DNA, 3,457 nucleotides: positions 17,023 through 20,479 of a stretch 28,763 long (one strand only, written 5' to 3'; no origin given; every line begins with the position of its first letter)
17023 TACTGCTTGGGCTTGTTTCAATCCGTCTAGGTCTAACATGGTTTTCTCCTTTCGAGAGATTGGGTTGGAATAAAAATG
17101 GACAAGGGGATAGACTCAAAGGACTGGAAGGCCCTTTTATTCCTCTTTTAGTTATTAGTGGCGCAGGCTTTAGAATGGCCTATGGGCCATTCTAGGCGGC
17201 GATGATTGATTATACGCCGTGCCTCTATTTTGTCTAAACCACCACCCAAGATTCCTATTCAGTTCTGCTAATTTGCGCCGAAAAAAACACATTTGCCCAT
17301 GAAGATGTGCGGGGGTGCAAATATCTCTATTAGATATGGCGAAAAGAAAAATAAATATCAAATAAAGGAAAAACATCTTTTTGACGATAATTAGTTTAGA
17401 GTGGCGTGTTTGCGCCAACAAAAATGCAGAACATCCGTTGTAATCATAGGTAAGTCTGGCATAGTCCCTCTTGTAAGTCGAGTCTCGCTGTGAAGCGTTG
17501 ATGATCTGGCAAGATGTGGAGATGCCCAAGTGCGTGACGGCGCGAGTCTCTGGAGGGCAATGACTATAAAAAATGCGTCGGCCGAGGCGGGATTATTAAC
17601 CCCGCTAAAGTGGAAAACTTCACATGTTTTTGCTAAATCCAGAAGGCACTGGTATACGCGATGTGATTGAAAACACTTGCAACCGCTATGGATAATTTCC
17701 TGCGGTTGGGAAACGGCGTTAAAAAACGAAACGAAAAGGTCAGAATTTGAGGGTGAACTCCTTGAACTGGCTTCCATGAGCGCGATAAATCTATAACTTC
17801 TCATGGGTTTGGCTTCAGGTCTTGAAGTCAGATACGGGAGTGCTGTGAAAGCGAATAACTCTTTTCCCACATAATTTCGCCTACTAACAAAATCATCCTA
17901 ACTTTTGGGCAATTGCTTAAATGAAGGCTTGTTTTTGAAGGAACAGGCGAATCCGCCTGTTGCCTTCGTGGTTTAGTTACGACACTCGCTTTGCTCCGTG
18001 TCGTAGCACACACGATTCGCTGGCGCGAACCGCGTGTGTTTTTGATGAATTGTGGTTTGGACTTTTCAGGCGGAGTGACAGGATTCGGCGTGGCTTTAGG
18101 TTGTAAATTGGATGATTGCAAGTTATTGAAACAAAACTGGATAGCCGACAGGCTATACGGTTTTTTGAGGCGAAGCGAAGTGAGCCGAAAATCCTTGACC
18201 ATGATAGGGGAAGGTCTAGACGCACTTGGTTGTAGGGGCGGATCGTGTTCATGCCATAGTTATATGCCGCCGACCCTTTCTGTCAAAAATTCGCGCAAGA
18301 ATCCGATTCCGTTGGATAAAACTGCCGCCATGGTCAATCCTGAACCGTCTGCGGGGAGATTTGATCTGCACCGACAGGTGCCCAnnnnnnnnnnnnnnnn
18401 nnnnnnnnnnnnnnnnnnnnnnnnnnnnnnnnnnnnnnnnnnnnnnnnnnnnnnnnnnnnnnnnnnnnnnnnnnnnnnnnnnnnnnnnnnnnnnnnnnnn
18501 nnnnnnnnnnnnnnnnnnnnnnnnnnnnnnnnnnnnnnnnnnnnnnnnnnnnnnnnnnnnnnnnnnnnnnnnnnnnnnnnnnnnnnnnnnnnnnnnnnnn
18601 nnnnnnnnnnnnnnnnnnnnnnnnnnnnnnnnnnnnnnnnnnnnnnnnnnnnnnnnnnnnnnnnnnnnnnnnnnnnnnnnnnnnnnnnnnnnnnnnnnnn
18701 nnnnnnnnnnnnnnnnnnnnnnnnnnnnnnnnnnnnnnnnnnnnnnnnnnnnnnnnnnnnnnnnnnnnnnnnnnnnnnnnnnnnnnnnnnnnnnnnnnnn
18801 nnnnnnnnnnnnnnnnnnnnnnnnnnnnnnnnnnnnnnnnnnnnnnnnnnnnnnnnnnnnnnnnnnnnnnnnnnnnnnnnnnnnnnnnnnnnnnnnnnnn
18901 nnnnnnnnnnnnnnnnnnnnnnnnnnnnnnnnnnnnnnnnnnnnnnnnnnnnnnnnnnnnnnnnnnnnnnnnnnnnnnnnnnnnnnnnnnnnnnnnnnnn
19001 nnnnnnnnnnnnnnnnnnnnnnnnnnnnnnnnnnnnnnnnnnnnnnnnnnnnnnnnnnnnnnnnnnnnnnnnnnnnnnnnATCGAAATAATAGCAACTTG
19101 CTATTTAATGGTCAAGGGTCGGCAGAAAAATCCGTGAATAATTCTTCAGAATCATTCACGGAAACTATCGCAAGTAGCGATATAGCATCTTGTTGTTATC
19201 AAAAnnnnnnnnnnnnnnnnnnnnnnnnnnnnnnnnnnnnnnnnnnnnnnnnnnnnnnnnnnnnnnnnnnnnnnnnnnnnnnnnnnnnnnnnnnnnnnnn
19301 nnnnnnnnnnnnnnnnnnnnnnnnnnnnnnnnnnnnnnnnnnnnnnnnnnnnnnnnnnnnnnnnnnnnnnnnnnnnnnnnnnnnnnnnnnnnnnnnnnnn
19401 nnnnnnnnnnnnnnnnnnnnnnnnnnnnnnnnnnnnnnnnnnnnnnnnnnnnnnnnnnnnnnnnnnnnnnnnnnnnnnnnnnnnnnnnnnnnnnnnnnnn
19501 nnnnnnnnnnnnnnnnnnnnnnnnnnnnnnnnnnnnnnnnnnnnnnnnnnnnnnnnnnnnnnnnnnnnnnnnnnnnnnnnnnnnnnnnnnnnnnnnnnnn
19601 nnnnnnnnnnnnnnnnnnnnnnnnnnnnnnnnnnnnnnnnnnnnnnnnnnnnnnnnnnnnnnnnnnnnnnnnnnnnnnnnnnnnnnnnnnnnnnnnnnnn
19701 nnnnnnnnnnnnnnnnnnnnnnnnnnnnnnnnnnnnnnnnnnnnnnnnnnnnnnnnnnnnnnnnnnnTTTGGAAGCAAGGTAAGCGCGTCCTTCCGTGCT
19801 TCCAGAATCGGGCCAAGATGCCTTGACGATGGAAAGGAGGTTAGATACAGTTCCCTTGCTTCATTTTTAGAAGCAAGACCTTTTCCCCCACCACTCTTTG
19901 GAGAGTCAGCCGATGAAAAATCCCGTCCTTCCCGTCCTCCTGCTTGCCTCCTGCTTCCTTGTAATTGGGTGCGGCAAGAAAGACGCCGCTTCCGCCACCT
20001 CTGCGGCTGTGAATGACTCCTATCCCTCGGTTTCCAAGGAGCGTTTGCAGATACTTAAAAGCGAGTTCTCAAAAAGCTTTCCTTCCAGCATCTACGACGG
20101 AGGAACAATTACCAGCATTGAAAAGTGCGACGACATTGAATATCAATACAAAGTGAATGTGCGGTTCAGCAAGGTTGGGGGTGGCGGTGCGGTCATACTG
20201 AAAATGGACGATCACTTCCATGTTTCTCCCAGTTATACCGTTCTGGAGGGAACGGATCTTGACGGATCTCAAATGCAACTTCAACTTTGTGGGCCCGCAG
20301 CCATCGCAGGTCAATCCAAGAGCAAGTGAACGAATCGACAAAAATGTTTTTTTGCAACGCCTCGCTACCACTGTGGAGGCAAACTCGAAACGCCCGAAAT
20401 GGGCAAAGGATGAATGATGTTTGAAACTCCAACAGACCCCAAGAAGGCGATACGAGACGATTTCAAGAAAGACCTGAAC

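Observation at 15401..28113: Exact head-to-tail dimer of a minimal 6.35-kb integrative element in tRNA-Val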

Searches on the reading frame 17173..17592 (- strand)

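Call 41: search_protein_families(library=pfam, proteins=[window:17173-17592:-], max_evalue=10)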
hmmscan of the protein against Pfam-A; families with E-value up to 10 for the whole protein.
window:17173-17592:- (140 aa): 1 family
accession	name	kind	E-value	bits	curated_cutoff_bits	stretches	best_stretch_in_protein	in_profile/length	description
PF23266.1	VPS11_N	-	0.22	11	27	1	18-73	179-231/313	VPS11-like, N-terminal beta-propeller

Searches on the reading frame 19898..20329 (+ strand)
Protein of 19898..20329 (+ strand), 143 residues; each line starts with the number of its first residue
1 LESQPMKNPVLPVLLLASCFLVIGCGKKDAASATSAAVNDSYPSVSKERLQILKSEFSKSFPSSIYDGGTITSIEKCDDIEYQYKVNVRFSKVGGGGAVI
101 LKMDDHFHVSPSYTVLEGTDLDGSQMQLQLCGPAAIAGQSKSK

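Call 9: search_protein_families(library=pfam, proteins=[window:19898-20329:+], max_evalue=0.01)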
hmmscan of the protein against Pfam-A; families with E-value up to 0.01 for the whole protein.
window:19898-20329:+ (143 aa): 0 families

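Call 29: search_protein_families(library=phrogs, proteins=[window:19898-20329:+], max_evalue=0.01)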
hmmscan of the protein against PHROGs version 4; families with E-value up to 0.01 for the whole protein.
window:19898-20329:+ (143 aa): 0 families

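Call 66: search_protein_families(library=ncbifam, proteins=[window:19898-20329:+], max_evalue=0.001)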
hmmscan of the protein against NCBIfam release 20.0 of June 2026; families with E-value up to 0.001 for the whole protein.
window:19898-20329:+ (143 aa): 0 families

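Call 67: search_protein_families(library=padloc, proteins=[window:19898-20329:+], max_evalue=0.001)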
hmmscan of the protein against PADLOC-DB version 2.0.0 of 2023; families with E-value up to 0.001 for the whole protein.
window:19898-20329:+ (143 aa): 0 families

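Call 68: predict_structure(protein=window:19898-20329:+)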
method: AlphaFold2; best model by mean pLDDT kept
length: 143 residues; sequences in the alignment: 1
mean_pLDDT: 50.8   pTM: 0.39
mean pLDDT of the five models: 50.8, 48.0, 43.7, 42.4, 35.9
residues with pLDDT >= 90: 0; 70-90: 0; 50-70: 82; < 50: 61
segments of 3 or more residues with pLDDT < 50: 17-21, 24-46, 95-111, 134-143
pLDDT, mean of each block of 10 residues (from residue 1): 57 49 41 39 47 57 59 61 59 48 38 56 61 45 33
secondary structure, 60 per line:
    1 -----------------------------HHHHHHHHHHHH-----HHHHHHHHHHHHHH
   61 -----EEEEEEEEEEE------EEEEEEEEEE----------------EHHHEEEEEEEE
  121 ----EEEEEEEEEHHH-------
elements in order: H30-41 H47-60 E66-76 E83-92 E113-120 E125-133
